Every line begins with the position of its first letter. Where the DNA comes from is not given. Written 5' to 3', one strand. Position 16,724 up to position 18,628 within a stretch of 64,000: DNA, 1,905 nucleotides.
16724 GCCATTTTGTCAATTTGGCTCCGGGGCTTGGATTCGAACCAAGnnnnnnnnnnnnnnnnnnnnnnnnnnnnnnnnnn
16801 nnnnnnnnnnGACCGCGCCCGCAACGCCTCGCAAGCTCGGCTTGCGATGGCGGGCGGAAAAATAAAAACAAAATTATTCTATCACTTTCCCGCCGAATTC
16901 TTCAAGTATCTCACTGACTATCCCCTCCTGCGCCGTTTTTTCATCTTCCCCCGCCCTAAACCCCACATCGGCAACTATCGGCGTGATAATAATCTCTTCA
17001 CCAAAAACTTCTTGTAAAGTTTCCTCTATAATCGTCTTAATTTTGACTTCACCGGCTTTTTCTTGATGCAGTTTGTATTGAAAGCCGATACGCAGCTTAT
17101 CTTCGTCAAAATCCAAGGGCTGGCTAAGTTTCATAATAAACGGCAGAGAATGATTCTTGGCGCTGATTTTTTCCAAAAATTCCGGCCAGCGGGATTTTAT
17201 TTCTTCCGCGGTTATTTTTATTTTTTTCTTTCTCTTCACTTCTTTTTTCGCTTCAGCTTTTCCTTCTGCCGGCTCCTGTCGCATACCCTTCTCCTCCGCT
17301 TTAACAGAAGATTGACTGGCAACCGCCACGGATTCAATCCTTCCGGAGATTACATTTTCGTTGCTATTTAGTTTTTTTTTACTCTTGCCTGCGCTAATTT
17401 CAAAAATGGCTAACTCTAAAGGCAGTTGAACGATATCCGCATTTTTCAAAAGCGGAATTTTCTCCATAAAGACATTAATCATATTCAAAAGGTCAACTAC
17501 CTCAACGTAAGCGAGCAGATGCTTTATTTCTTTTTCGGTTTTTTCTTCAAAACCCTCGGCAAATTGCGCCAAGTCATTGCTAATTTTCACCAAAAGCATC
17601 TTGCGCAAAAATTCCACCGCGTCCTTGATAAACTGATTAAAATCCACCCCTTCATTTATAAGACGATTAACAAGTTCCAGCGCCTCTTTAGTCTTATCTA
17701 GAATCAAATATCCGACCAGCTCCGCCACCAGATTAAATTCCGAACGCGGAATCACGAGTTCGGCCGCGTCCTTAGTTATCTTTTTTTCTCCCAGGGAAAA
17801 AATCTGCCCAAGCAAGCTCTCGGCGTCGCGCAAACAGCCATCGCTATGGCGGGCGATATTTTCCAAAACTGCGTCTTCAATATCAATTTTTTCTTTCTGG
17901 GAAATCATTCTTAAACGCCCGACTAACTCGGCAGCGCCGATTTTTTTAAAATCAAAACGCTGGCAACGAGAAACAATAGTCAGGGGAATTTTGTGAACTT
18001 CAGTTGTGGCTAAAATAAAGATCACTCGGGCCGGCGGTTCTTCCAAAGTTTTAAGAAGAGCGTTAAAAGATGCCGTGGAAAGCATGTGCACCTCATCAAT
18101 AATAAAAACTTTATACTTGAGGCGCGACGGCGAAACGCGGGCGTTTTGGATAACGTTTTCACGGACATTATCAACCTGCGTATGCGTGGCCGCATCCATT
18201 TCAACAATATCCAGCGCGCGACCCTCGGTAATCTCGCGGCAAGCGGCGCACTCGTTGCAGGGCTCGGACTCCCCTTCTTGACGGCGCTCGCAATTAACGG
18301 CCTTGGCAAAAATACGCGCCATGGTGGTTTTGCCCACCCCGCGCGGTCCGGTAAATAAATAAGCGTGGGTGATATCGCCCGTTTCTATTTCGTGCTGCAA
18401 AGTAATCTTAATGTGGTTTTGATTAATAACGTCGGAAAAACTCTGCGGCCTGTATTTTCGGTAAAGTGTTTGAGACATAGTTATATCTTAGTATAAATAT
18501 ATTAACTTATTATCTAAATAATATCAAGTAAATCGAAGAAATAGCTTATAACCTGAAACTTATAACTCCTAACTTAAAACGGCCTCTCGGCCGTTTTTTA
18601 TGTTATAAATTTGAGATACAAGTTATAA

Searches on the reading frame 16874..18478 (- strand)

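Call 66: search_protein_families(library=pfam, proteins=[window:16874-18478:-], max_evalue=0.001)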
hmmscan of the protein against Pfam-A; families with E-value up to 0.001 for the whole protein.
window:16874-18478:- (534 aa): 14 families
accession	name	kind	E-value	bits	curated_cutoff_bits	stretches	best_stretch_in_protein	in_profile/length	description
PF13177.12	DNA_pol3_delta2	-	1.8e-43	148.8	27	1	20-180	2-160/161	DNA polymerase III, delta subunit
PF00004.35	AAA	-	5e-14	53.3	21.2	1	41-175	2-126/131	ATPase family associated with various cellular activities (AAA)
PF22608.2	DNAX_ATPase_lid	-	2.3e-07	30.9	27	1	186-230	3-47/49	DNA polymerase III clamp loader subunit, ATPase lid domain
PF05496.18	RuvB_N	-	2.4e-07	31.1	27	1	10-67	2-63/159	Holliday junction DNA helicase RuvB P-loop domain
PF07728.20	AAA_5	-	2.7e-07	31.1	22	1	41-148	3-93/139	AAA domain (dynein-related subfamily)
PF13604.12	AAA_30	-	7.5e-07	29.5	27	1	41-155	22-122/191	AAA domain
PF13401.12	AAA_22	-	7.8e-07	29.9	27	1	41-158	9-124/130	AAA domain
PF13245.12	AAA_19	-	8.6e-07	29.6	25.1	1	40-155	14-123/134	AAA domain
PF21960.2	RCF1-5-like_lid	-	3e-06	27.5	27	1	188-219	2-34/43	RCF1/5-like, AAA+ ATPase lid domain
PF12169.13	DNA_pol3_gamma3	-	4.7e-06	26.9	24.4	1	251-358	18-124/143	DNA polymerase III subunits gamma and tau domain III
PF20964.2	DnaX_C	-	3.7e-05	24.1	26.2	1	422-495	7-80/113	DNA polymerase III subunit tau, C-terminal domain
PF13173.12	AAA_14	-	7.2e-05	23.2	27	1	39-136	4-77/129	AAA domain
PF13191.12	AAA_16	-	8e-05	23.6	32.6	1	31-153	19-165/167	AAA ATPase domain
PF06068.19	TIP49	-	0.00034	20.3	23.8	0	118-159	271-311/347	TIP49 P-loop domain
